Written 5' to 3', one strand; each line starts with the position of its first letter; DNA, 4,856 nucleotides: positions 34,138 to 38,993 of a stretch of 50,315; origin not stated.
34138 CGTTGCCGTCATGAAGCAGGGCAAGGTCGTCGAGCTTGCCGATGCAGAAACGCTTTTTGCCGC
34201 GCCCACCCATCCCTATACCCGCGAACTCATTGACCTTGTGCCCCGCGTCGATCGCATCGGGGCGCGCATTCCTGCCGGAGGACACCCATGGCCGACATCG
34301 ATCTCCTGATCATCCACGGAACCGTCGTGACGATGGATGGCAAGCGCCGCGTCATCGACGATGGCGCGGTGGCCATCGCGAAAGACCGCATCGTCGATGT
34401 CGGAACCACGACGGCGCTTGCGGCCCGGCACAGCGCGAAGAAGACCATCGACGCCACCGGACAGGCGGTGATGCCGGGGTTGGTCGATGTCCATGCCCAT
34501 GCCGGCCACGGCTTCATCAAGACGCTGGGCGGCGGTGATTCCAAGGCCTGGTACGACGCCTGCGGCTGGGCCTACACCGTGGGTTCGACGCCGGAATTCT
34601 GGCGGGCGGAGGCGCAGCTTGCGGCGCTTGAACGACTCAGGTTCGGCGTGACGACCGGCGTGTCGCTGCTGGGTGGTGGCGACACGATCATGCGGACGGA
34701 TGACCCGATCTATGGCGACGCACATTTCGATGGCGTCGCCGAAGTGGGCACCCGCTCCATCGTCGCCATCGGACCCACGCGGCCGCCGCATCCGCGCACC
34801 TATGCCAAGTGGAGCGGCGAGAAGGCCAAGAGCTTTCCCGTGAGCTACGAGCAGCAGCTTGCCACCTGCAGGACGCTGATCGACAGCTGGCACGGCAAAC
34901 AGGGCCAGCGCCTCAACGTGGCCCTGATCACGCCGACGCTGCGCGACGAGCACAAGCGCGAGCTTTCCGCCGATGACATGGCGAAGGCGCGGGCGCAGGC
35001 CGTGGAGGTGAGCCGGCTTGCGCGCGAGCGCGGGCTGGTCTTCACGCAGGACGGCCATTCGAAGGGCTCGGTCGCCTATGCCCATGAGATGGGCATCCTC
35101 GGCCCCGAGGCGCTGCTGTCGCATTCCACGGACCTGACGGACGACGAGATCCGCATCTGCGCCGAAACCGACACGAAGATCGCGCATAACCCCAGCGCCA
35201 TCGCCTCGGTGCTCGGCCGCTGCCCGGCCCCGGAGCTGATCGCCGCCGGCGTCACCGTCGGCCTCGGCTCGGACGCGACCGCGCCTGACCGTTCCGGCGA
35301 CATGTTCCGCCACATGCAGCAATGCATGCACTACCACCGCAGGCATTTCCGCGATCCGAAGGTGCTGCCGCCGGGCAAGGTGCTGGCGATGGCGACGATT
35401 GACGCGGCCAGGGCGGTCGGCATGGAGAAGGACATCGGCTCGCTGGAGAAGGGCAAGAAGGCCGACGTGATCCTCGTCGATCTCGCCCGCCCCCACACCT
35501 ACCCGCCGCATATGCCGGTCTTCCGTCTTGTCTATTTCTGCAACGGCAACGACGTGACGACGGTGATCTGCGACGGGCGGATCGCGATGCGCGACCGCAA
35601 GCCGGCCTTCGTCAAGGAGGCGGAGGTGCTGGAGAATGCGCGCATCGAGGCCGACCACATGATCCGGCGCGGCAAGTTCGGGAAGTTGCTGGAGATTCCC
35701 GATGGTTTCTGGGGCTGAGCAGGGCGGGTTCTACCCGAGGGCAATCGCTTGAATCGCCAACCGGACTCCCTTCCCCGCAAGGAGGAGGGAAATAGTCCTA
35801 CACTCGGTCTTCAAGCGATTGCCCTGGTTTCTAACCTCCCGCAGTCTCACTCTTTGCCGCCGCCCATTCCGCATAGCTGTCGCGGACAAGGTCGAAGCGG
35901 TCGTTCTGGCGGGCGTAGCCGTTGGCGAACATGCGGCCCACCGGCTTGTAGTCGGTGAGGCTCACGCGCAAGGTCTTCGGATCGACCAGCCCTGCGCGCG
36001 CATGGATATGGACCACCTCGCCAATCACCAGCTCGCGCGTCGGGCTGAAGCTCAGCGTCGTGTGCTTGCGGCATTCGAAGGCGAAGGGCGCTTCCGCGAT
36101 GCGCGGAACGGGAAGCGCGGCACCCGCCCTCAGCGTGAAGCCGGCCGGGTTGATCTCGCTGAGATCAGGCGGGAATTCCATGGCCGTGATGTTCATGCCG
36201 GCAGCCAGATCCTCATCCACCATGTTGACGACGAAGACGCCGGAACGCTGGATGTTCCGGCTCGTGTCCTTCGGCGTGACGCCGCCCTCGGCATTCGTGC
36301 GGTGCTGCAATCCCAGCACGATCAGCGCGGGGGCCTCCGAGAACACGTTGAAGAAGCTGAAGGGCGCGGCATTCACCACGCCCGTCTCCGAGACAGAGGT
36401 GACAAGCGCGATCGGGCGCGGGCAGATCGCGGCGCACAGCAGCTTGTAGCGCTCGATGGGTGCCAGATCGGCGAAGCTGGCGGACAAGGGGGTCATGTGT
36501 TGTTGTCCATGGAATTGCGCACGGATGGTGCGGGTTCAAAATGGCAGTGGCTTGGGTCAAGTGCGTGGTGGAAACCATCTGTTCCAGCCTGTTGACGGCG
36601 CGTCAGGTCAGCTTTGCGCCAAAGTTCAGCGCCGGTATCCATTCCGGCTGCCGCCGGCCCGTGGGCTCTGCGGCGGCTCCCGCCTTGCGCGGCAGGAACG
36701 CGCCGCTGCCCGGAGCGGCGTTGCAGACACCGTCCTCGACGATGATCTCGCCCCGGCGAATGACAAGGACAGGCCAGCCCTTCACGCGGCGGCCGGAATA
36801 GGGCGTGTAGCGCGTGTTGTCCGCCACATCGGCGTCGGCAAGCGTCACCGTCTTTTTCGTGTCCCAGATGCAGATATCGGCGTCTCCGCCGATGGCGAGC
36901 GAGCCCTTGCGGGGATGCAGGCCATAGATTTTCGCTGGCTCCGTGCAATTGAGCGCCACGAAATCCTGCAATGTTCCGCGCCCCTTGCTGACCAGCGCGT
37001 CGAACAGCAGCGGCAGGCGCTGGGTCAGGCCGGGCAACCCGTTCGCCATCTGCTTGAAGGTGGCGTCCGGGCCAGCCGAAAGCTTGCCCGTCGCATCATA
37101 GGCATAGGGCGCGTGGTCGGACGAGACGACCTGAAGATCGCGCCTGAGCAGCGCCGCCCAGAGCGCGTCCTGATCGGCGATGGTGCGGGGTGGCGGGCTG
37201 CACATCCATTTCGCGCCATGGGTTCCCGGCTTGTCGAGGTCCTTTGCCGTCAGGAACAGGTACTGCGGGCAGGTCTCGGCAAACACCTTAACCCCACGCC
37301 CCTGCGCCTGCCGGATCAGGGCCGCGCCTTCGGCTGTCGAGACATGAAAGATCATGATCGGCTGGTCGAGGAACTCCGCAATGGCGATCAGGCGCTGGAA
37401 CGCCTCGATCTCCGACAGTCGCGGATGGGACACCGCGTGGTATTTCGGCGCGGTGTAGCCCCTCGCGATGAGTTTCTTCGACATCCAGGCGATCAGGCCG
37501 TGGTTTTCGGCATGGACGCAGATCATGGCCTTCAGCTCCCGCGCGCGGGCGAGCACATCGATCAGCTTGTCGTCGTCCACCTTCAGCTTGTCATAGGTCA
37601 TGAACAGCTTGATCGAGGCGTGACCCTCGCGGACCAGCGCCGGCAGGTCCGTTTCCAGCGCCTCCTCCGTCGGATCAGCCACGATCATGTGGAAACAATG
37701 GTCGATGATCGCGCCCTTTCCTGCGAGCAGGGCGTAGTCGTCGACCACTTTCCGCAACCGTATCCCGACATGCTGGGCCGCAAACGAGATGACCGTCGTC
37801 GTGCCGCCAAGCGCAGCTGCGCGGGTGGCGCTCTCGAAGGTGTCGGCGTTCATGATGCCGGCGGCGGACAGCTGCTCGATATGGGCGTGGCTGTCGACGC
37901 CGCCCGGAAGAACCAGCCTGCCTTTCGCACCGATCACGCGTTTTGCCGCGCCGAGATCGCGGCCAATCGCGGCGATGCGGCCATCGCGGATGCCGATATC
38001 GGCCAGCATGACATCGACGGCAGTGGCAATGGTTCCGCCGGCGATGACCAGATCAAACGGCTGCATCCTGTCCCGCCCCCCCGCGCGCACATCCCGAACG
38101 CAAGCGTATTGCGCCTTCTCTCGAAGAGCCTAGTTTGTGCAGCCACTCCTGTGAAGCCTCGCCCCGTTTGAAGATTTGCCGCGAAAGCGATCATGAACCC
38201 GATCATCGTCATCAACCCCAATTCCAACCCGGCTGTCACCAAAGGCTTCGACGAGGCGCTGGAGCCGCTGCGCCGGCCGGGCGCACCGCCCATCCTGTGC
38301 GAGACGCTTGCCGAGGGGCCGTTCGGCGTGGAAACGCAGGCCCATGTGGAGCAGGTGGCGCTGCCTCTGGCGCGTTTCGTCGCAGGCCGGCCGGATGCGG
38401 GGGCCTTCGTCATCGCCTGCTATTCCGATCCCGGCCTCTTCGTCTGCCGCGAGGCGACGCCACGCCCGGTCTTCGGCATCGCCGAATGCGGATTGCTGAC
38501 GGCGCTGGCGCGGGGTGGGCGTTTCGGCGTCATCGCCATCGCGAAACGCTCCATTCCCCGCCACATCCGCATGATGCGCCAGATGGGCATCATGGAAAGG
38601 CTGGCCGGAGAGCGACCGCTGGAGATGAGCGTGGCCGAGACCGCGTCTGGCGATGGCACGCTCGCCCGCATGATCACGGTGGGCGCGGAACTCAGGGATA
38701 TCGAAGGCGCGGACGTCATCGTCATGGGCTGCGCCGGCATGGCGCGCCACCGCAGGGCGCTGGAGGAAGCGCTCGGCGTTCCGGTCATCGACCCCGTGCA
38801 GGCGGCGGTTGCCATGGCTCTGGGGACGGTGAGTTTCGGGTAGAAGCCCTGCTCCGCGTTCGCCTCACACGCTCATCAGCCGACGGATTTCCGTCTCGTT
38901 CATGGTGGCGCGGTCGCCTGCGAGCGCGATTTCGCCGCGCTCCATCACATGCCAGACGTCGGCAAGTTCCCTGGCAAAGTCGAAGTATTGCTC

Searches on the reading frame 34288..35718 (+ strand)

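Call 60: search_protein_families(library=pfam, proteins=[window:34288-35718:+])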
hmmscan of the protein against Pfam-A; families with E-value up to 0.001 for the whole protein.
window:34288-35718:+ (476 aa): 3 families
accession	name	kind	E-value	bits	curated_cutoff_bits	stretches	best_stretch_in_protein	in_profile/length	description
PF01979.26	Amidohydro_1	-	1.2e-31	110.6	25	1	61-432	2-344/345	Amidohydrolase family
PF07969.17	Amidohydro_3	-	1.2e-19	71.6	29.7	2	312-432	357-470/472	Amidohydrolase family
PF22039.1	HUTI_composite_bact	-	1.6e-05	24.9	25.5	1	26-48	1-23/26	Imidazolonepropionase-like composite domain, bacteria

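Call 74: search_protein_families(library=ncbifam, proteins=[window:34288-35718:+], max_evalue=0.00001)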
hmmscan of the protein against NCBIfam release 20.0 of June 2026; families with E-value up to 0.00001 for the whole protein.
window:34288-35718:+ (476 aa): 49 families (the best 25 are shown)
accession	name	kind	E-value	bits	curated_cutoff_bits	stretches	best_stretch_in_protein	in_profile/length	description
NF004701.0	PRK06038.1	equivalog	1e-62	212.2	609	2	188-461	156-429/432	N-ethylammeline chlorohydrolase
NF005557.0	PRK07228.1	equivalog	3.9e-61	207.1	522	1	6-461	3-440/445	5'-deoxyadenosine deaminase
NF006549.0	PRK09045.1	equivalog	4.6e-55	187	540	2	262-453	242-434/444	TRZ/ATZ family hydrolase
NF006056.0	PRK08204.1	subfamily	5.8e-53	180.3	391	1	6-461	5-443/449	hypothetical protein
NF006055.0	PRK08203.1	equivalog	9.4e-46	156.3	532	1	10-460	11-452/455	8-oxoguanine deaminase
NF006252.0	PRK08393.1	equivalog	3.5e-42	144.9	617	2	256-451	222-416/424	N-ethylammeline chlorohydrolase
NF005540.0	PRK07203.1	equivalog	2.1e-40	138.7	444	2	255-461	237-441/444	putative aminohydrolase SsnA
TIGR03314.1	Se_ssnA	subfamily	7.1e-38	130.6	455.5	2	256-461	237-440/441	putative selenium metabolism protein SsnA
NF012037.0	PRK15493.1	equivalog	3.8e-37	128.1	779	2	251-438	225-413/435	bifunctional S-methyl-5'-thioadenosine deaminase/S-adenosylhomocysteine deaminase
NF004995.0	PRK06380.1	subfamily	4.6e-36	124.7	567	2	261-440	224-405/418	metal-dependent hydrolase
NF005211.0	PRK06687.1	equivalog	2e-35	122.4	703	2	230-436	203-411/419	TRZ/ATZ family protein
NF009059.0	PRK12393.1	equivalog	6.4e-34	117.5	543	1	16-452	19-449/460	amidohydrolase family protein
NF004801.0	PRK06151.1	subfamily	1.1e-32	113.6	416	1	15-460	14-464/491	chlorohydrolase family protein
NF006679.0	PRK09228.1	subfamily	3.3e-25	88.7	351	2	188-401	177-389/433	guanine deaminase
TIGR02967.1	guan_deamin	equivalog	1.7e-24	86.6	375.4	1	188-401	152-364/401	guanine deaminase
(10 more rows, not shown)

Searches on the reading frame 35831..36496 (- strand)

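Call 60: search_protein_families(library=pfam, proteins=[window:35831-36496:-])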
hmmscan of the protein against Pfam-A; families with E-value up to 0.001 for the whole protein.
window:35831-36496:- (221 aa): 1 family
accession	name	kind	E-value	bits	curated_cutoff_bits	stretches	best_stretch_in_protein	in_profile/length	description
PF01613.24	Flavin_Reduct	-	6.5e-23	82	27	1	25-169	4-136/153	Flavin reductase like domain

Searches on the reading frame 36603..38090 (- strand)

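Call 60: search_protein_families(library=pfam, proteins=[window:36603-38090:-])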
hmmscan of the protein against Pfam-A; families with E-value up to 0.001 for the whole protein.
window:36603-38090:- (495 aa): 3 families
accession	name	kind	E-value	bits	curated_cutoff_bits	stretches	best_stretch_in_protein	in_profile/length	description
PF01979.26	Amidohydro_1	-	3.6e-21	76.2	25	1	59-449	1-344/345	Amidohydrolase family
PF07969.17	Amidohydro_3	-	2.2e-14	54.2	29.7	2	371-447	406-468/472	Amidohydrolase family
PF00449.26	Urease_alpha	-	0.0001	23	23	1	8-44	62-98/121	Urease alpha-subunit, N-terminal domain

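Call 74: search_protein_families(library=ncbifam, proteins=[window:36603-38090:-], max_evalue=0.00001)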
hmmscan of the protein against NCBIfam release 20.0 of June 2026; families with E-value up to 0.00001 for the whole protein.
window:36603-38090:- (495 aa): 47 families (the best 25 are shown)
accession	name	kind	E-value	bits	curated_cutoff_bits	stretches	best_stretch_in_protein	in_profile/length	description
NF009941.0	PRK13404.1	subfamily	8.8e-213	707.2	647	1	10-482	2-475/478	dihydropyrimidinase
TIGR02033.1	D-hydantoinase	equivalog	1.6e-161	538.3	393.25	1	15-468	2-454/454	dihydropyrimidinase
TIGR03178.1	allantoinase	equivalog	1.4e-71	241.6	357.85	1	13-465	1-438/441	allantoinase AllB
NF006559.0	PRK09060.1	equivalog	4.5e-67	226.3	482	1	10-458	3-429/444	dihydroorotase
NF004839.0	PRK06189.1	equivalog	1.2e-66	225.2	631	1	12-457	3-437/451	allantoinase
NF058539.1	ergo_uti2_ErtD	equivalog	6.6e-65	219.8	650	1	12-468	2-447/449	hydantoin-5-propionate amidohydrolase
NF002668.0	PRK02382.1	equivalog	1.4e-63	215.1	452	1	25-469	9-429/436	dihydroorotase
TIGR00857.1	pyrC_multi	subfamily_domain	2.1e-61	208.2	279.05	1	30-453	6-411/412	dihydroorotase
NF005960.0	PRK08044.1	equivalog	1.6e-58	198.5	688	1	12-466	3-448/453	allantoinase AllB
NF005751.0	PRK07575.1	equivalog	1.1e-55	189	529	1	25-457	17-426/440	dihydroorotase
NF058538.1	ergo_util_ErtD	equivalog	2e-53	181.8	600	1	12-466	1-444/446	hydantoin-5-propionate amidohydrolase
NF006837.0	PRK09357.1-2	equivalog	1.1e-50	172.4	575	1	15-453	4-424/428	dihydroorotase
NF003271.0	PRK04250.1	equivalog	3.6e-49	167.5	405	1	13-454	3-391/407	dihydroorotase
NF006836.0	PRK09357.1-1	equivalog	1.2e-48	165.9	538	1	29-456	16-429/432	dihydroorotase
NF006841.0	PRK09357.2-2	equivalog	2.8e-41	141.6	640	1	26-451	15-417/421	dihydroorotase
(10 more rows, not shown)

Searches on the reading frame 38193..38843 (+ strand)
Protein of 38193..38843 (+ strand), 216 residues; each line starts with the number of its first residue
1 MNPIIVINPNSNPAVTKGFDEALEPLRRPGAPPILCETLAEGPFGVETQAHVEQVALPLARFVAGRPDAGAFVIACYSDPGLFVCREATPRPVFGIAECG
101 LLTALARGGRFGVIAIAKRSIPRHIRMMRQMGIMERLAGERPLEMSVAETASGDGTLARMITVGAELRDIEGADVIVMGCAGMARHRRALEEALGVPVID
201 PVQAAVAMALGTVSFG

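Call 60: search_protein_families(library=pfam, proteins=[window:38193-38843:+])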
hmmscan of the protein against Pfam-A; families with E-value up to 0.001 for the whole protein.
window:38193-38843:+ (216 aa): 2 families
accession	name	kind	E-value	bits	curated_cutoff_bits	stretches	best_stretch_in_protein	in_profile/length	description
PF01177.27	Asp_Glu_race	-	5.4e-53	180.4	31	1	4-209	1-211/211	Asp/Glu/Hydantoin racemase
PF07302.16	AroM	-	0.00094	19.2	23.8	0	145-206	151-212/219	AroM protein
